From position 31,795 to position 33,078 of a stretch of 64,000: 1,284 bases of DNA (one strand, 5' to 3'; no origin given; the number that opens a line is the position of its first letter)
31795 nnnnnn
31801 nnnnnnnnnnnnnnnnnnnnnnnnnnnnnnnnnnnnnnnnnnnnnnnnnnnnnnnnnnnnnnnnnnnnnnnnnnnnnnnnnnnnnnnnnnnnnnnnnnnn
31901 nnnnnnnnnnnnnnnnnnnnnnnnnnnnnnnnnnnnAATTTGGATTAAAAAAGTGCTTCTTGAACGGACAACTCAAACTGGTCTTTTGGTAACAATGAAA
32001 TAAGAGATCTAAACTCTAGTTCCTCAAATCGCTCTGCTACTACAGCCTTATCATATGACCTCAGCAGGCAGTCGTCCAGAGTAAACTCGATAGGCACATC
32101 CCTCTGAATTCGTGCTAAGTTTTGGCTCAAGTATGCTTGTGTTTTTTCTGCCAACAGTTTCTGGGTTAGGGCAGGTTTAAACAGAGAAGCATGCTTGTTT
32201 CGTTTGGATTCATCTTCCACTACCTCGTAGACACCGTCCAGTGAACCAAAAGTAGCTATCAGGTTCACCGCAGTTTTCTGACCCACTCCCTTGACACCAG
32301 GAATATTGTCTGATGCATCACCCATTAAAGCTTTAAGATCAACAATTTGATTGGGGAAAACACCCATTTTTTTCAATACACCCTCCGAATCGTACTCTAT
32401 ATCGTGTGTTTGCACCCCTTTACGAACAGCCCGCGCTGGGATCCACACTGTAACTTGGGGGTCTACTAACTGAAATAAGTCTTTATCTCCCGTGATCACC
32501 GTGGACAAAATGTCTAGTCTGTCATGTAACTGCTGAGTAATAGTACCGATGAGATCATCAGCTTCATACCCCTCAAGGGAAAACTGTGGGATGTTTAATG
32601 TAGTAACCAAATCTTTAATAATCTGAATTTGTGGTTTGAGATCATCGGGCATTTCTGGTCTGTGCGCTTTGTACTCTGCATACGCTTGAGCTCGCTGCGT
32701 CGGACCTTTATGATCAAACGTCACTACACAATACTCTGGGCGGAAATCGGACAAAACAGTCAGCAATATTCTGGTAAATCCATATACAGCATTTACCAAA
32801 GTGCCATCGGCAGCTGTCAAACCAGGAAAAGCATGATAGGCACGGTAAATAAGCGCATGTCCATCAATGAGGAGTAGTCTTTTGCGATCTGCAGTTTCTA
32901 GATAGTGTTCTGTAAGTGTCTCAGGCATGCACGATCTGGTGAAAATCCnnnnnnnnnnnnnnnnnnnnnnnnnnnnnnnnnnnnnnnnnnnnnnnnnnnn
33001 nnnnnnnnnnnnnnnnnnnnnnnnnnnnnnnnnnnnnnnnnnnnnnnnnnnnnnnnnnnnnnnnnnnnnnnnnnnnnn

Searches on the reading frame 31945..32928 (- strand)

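Call 5: search_protein_families(library=pfam, proteins=[window:31945-32928:-], max_evalue=1)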
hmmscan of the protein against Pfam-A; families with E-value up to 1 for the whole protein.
window:31945-32928:- (327 aa): 6 families
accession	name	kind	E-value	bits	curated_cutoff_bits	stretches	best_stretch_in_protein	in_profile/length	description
PF02739.22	5_3_exonuc_N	-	6.6e-55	185.7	34.3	1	17-189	1-164/164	5'-3' exonuclease, N-terminal resolvase-like domain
PF01367.25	5_3_exonuc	-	2.5e-31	108.5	40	1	191-294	2-96/97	5'-3' exonuclease, C-terminal SAM fold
PF14520.12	HHH_5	-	0.12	13.3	27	1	211-236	6-32/57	Helix-hairpin-helix domain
PF20222.3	DUF6581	-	0.13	11.6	27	1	217-319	115-217/401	Family of unknown function (DUF6581)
PF05991.17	NYN_YacP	-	0.18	12.2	24.6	1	116-179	72-134/166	YacP-like NYN domain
PF12826.13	HHH_2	-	0.19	12.4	27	1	211-235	7-31/64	Helix-hairpin-helix motif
